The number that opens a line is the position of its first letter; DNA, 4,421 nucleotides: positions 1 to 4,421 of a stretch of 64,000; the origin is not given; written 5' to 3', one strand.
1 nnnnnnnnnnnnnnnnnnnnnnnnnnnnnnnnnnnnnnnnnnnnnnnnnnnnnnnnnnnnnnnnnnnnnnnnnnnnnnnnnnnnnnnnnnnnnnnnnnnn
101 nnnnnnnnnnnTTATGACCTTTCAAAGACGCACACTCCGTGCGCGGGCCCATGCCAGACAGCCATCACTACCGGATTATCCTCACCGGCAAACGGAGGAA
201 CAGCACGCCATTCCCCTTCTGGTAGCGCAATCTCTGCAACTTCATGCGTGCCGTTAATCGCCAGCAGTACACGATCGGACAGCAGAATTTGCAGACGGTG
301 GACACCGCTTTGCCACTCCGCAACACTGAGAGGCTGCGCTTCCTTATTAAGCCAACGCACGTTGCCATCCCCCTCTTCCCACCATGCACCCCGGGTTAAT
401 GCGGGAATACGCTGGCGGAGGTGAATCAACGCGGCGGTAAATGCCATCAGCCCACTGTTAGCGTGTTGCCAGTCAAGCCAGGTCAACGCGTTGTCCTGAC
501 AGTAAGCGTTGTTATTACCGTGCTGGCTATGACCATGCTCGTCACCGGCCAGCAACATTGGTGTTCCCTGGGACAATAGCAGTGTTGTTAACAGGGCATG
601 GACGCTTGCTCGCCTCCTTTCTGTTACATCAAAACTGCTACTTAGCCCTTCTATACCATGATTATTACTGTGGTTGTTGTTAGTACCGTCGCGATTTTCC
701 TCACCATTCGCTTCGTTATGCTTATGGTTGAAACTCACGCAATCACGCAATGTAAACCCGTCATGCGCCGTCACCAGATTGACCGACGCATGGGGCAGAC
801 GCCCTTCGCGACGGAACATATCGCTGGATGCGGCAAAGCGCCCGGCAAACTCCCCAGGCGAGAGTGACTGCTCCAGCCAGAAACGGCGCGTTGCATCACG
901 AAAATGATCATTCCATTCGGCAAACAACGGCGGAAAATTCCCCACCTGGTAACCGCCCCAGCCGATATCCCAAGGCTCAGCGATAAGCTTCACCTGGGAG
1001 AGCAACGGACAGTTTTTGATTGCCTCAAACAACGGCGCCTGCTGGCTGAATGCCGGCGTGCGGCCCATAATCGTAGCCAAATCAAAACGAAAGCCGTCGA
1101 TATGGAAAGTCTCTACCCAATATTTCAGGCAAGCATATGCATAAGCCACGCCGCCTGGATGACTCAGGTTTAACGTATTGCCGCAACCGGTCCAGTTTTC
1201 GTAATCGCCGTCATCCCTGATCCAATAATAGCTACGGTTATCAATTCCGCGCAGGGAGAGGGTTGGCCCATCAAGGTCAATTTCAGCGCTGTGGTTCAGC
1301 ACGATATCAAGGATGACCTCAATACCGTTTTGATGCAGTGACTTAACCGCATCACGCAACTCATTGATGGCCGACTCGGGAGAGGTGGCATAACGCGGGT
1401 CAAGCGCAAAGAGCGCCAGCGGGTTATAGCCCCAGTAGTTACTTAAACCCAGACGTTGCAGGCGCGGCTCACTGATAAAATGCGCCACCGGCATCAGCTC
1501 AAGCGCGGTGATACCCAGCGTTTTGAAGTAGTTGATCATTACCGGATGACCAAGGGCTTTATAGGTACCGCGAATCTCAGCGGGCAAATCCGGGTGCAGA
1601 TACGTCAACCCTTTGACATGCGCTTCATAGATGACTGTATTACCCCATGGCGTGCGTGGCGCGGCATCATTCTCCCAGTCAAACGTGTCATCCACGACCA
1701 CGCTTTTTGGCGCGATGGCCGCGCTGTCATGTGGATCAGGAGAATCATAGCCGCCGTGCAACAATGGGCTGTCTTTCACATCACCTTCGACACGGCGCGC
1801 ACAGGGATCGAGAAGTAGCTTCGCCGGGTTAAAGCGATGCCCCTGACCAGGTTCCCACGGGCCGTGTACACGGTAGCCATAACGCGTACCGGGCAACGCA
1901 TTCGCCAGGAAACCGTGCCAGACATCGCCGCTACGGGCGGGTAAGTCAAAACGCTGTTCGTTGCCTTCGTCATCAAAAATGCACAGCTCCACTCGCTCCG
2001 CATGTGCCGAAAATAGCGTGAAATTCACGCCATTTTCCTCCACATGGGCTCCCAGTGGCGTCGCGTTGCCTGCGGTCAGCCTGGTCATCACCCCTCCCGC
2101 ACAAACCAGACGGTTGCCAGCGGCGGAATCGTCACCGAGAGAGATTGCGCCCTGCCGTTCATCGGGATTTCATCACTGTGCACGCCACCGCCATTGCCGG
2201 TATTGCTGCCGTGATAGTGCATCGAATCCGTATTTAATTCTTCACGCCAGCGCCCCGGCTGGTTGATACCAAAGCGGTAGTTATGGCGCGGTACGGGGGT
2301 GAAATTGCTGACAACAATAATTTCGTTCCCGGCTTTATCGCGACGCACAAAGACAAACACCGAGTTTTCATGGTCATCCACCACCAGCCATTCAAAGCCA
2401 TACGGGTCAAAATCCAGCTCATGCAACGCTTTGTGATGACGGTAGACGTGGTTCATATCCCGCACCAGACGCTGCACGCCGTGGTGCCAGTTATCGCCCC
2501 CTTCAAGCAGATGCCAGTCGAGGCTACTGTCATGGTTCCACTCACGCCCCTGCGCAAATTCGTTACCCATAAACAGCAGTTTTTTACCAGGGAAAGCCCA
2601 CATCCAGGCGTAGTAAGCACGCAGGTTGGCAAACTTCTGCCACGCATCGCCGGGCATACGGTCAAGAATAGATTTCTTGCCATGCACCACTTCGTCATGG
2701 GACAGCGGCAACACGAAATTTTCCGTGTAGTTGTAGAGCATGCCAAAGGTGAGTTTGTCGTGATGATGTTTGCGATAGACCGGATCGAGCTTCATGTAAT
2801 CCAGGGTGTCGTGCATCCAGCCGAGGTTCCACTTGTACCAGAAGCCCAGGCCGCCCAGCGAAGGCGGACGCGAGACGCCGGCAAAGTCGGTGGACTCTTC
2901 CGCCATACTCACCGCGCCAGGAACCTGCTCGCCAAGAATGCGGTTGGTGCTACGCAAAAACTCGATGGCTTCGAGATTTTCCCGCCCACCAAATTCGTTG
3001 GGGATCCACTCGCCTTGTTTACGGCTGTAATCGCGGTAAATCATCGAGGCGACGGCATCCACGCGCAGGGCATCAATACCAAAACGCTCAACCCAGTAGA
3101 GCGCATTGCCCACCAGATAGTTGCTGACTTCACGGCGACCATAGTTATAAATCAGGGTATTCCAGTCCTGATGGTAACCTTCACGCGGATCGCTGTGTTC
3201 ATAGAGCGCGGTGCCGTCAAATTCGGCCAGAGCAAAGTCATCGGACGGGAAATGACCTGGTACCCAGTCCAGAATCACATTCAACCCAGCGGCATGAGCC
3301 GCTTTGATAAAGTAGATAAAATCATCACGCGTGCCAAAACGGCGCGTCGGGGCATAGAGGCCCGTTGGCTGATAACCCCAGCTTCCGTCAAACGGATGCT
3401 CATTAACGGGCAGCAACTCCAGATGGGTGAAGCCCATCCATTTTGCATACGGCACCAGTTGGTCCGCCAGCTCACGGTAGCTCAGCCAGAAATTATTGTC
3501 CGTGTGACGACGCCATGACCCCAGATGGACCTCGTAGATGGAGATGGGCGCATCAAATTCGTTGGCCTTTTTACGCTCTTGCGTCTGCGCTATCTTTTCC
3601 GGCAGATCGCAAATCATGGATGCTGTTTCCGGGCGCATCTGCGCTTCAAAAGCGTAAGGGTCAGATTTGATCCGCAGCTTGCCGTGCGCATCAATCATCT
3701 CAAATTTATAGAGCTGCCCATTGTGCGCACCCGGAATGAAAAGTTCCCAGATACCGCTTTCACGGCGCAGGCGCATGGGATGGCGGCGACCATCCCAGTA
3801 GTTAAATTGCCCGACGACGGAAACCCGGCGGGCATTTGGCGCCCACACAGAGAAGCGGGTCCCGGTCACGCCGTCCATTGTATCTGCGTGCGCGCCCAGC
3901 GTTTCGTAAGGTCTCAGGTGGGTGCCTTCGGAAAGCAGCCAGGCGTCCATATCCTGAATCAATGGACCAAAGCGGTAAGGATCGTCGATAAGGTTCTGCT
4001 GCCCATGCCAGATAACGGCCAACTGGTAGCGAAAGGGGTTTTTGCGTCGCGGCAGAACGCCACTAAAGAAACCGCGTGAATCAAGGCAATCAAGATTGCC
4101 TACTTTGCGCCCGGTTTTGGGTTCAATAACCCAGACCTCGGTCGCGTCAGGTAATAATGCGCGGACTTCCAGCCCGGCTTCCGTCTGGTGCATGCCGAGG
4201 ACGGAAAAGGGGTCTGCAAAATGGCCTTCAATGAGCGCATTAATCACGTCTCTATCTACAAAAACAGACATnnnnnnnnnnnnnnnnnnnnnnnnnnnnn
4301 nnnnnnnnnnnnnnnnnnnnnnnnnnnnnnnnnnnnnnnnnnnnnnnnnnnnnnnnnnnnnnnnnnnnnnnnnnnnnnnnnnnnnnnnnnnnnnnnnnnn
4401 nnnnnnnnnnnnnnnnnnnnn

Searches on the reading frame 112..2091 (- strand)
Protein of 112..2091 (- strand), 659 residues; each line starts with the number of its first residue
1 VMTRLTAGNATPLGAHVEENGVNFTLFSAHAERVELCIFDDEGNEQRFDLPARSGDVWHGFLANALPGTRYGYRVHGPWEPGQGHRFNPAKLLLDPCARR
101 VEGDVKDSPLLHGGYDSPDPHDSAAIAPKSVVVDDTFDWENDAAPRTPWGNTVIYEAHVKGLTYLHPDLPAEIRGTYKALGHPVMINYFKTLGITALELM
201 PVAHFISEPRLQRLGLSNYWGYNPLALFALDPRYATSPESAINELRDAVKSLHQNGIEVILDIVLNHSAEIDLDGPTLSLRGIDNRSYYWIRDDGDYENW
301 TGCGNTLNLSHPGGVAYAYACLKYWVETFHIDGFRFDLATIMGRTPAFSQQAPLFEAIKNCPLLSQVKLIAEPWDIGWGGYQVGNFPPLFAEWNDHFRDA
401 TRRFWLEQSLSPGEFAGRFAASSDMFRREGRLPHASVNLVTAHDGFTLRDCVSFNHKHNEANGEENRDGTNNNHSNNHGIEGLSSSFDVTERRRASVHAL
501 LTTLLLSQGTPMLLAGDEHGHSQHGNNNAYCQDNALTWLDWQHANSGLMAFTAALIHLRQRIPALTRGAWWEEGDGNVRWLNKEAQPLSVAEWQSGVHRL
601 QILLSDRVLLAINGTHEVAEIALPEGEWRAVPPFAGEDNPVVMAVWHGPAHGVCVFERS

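Call 68: search_protein_families(library=pfam, proteins=[window:112-2091:-], max_evalue=0.001)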
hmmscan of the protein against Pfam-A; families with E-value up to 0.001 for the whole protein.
window:112-2091:- (659 aa): 3 families
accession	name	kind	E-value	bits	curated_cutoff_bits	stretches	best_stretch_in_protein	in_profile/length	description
PF18390.7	GlgX_C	-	6.5e-43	144.9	25.8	1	572-656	1-85/85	Glycogen debranching enzyme C-terminal domain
PF02922.24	CBM_48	-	2.1e-21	76.5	22.4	1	12-98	1-83/83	Carbohydrate-binding module 48 (Isoamylase N-terminal domain)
PF00128.31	Alpha-amylase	-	3.8e-16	59.8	22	1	186-524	25-359/446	Alpha amylase, catalytic domain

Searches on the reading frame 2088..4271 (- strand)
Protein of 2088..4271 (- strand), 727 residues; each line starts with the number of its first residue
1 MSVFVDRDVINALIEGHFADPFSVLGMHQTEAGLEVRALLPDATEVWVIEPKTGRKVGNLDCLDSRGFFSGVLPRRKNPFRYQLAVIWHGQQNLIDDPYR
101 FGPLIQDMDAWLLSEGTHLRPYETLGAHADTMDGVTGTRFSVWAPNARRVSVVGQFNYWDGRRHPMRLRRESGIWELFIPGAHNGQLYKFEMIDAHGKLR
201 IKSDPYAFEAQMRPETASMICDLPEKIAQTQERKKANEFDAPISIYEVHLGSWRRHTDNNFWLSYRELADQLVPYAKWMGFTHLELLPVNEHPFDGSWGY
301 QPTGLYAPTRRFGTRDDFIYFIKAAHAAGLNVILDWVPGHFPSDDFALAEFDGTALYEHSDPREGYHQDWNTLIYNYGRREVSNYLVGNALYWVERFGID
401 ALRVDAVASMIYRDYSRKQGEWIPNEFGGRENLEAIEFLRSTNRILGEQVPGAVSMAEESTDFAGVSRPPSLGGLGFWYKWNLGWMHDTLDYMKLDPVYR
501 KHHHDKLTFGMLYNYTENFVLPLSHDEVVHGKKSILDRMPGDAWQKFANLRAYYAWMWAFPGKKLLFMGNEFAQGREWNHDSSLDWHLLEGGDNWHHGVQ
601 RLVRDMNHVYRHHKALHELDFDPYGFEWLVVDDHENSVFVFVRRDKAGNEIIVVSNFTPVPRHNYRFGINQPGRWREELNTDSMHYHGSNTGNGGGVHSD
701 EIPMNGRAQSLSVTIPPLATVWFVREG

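Call 68: search_protein_families(library=pfam, proteins=[window:2088-4271:-], max_evalue=0.001)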
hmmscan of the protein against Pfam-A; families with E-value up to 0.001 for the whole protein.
window:2088-4271:- (727 aa): 4 families
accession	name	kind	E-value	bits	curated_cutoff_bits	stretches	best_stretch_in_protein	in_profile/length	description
PF22019.2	GlgB_N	-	1.9e-36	124.4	27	2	7-99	2-94/94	alpha-1,4-glucan branching enzyme GlgB, N-terminal domain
PF02922.24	CBM_48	-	2e-31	108.6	22.4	1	125-207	2-83/83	Carbohydrate-binding module 48 (Isoamylase N-terminal domain)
PF02806.24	Alpha-amylase_C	-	3.8e-26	91.7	21.2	1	628-725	1-94/95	Alpha amylase, C-terminal all-beta domain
PF00128.31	Alpha-amylase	-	3.6e-12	46.7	22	1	273-345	25-95/446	Alpha amylase, catalytic domain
